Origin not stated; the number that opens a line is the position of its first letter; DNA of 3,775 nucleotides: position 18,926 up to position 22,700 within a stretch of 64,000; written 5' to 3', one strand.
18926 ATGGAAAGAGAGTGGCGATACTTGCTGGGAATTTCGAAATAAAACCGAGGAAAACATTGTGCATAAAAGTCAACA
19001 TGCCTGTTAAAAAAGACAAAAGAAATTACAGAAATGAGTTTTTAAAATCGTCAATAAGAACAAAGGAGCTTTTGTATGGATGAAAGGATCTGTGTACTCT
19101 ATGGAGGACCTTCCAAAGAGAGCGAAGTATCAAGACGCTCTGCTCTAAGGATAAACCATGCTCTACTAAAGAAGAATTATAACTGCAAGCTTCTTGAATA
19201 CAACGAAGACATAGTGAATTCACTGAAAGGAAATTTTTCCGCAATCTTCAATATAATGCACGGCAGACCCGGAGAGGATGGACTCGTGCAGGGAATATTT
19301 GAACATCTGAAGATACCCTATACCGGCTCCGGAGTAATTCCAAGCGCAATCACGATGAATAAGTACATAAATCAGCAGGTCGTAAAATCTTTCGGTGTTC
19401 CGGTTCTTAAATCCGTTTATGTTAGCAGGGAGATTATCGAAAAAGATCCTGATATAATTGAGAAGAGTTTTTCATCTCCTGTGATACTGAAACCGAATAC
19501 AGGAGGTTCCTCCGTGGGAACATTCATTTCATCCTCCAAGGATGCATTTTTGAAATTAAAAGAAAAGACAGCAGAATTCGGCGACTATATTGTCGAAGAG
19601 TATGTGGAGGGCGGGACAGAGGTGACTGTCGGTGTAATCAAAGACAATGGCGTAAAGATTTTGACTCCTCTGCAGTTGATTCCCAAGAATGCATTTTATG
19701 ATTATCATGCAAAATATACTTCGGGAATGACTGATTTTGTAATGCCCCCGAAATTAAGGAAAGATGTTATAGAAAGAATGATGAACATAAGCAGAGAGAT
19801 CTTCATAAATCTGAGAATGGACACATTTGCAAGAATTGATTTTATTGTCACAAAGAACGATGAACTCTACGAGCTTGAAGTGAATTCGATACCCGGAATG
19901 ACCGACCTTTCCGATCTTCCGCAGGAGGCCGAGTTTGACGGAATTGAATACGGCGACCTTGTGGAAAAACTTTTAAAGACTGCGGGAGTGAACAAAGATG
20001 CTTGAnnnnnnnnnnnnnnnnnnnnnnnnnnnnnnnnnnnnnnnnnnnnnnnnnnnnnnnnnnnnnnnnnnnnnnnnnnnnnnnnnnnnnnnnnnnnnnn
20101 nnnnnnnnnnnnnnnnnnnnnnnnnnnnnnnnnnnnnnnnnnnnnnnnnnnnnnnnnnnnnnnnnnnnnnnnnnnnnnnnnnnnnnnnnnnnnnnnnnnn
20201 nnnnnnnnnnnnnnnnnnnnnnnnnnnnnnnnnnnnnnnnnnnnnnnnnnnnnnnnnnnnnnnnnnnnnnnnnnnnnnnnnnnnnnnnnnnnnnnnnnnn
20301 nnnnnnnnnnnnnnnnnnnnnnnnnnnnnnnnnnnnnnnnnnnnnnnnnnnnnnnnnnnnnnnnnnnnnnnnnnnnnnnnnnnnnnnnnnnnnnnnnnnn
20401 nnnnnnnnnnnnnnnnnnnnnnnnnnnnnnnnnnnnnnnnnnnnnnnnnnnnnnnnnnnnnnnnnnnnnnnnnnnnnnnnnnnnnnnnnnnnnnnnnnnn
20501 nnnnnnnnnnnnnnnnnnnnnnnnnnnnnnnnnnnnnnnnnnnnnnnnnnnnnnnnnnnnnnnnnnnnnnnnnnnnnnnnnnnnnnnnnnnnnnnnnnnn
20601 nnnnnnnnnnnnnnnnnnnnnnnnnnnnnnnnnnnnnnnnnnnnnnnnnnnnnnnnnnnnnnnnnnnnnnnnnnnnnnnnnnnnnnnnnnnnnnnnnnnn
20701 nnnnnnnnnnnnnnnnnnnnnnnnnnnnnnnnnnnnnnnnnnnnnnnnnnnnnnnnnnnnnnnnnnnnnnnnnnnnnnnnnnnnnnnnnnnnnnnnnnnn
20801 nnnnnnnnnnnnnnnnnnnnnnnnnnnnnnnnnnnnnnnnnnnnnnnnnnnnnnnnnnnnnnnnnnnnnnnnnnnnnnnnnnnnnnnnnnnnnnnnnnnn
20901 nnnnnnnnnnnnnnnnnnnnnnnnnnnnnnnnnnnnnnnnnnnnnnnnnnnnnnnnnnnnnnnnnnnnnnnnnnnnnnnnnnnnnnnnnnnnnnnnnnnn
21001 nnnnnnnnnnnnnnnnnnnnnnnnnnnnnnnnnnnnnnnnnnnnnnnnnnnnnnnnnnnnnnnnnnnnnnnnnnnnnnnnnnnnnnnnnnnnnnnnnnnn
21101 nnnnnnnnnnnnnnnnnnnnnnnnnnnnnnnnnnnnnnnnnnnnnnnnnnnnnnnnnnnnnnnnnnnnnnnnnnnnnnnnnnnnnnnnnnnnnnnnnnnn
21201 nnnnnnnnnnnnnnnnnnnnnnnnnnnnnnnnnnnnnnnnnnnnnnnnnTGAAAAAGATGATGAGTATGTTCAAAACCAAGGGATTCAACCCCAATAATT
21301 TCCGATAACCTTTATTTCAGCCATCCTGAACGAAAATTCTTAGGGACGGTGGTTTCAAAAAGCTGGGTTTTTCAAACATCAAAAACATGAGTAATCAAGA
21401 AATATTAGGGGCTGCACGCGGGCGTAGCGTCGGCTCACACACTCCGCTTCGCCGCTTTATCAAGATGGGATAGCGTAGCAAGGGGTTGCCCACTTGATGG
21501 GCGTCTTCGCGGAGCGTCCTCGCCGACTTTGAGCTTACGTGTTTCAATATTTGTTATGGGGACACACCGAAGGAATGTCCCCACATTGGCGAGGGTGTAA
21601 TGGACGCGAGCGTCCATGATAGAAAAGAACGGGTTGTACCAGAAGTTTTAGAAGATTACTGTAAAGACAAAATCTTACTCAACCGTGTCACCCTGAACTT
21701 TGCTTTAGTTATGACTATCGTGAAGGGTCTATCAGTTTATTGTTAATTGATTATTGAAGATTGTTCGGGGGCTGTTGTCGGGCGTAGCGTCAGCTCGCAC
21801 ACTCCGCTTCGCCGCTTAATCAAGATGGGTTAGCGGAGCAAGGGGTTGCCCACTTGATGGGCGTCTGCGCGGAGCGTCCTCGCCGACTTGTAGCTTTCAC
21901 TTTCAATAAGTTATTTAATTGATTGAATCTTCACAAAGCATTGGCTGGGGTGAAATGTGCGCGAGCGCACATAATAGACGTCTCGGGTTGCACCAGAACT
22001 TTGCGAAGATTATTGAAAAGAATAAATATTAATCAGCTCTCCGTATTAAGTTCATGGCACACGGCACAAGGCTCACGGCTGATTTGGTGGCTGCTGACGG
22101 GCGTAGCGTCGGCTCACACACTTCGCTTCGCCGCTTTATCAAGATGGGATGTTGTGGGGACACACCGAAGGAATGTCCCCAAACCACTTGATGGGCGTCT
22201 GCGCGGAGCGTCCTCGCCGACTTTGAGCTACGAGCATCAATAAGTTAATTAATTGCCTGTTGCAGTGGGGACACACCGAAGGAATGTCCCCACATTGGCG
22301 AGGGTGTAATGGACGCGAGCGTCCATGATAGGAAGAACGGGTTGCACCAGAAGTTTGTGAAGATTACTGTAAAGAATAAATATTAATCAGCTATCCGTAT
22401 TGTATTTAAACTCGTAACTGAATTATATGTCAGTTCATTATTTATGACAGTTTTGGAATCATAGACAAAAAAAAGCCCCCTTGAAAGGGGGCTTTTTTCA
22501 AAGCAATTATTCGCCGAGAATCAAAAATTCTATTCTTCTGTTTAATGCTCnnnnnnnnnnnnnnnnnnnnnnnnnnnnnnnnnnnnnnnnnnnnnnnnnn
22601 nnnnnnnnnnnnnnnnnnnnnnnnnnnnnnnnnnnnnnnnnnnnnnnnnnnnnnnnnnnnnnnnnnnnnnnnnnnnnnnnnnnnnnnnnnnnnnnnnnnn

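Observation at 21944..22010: Compensatory double substitution preserving a 7-bp stem in one repeat module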

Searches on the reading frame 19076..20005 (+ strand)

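Call 10: search_protein_families(library=pfam, proteins=[window:19076-20005:+])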
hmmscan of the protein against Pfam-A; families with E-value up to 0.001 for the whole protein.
window:19076-20005:+ (309 aa): 5 families
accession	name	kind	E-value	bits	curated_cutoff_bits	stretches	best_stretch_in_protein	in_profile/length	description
PF07478.18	Dala_Dala_lig_C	-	2.7e-41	141.8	24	1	103-300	2-203/204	D-ala D-ala ligase C-terminus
PF01820.27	Dala_Dala_lig_N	-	1.4e-17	64.7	34.6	2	48-85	84-121/121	D-ala D-ala ligase N-terminus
PF13535.11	ATP-grasp_4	-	5.9e-06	26.4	27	1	133-272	2-151/160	ATP-grasp domain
PF02786.22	CPSase_L_D2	-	1.3e-05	25.3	19.8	1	99-271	5-178/211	Carbamoyl-phosphate synthase L chain, ATP binding domain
PF08443.16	RimK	-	0.00047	20.3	21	0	121-278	27-172/188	RimK-like ATP-grasp domain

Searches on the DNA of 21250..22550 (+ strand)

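Call 11: search_rna_families(source=window, start=21250, end=22550, threshold=evalue, max_evalue=10)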
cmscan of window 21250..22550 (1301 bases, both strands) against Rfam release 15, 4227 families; matches with E-value up to 10: 38.
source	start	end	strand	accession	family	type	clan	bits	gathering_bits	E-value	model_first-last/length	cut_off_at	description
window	22421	22501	+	RF01859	Phe_leader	Cis-reg; leader;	-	35.3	55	0.0008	1-125/125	no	Phenylalanine leader peptide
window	22466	22538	-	RF01859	Phe_leader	Cis-reg; leader;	-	29.6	55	0.014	1-125/125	no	Phenylalanine leader peptide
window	22467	22531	-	RF00106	RNAI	Gene; antisense;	-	29.1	47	0.0047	1-102/102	no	RNAI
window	22425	22503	+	RF02059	STnc50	Gene; sRNA;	-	28.5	55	0.022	1-84/84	no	Salmonella enterica sRNA STnc40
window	22395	22498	+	RF04180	BTnc231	Gene; sRNA;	-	26.8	80.4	0.0046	1-154/154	no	Bacteroides sRNA BTnc231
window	22410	22502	+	RF02064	STnc370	Gene; sRNA;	-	26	54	0.77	1-71/71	no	Enterobacterial sRNA STnc370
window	22399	22501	+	RF00506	Thr_leader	Cis-reg; leader;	-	24.6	55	0.052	1-118/118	no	Threonine operon leader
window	22419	22500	+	RF00106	RNAI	Gene; antisense;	-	24.6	47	0.052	1-102/102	no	RNAI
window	22336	22505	+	RF02053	STnc430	Gene; sRNA;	-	23.9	47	0.4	1-162/162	no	Enterobacterial sRNA STnc430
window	22464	22542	-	RF01772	rnk_pseudo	Cis-reg; leader;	-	23.8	55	0.22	1-108/108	no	Pseudomonas rnk leader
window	22368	22503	+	RF02084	STnc130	Gene; sRNA;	-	23.7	55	0.7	1-135/135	no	Enterobacteria sRNA STnc130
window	22466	22541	-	RF00506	Thr_leader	Cis-reg; leader;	-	23.1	55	0.12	1-118/118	no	Threonine operon leader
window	22419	22509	+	RF00121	MicC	Gene; sRNA;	-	22.5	90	1.4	1-123/123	no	MicC RNA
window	22462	22550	-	RF02053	STnc430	Gene; sRNA;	-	22.4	47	0.82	66-162/162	5'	Enterobacterial sRNA STnc430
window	22471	22550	-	RF02144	rsmX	Gene;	CL00106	22.3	56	0.11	43-114/114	5'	rsmX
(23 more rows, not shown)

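Call 54: search_dna_similar(query=window:21405-22042:+, collection=plasmids, mode=distant, max_evalue=0.001)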
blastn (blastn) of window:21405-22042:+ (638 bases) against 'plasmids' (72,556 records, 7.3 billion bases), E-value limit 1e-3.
No match.

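Call 55: search_dna_similar(query=window:21405-22042:+, collection=phages, mode=distant, max_evalue=0.001)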
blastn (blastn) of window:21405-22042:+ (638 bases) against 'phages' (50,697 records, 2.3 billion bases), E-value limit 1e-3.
No match.
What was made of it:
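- Tried and rejected: Plasmid and phage collections at distant sensitivity gave no match (calls 54, 55).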
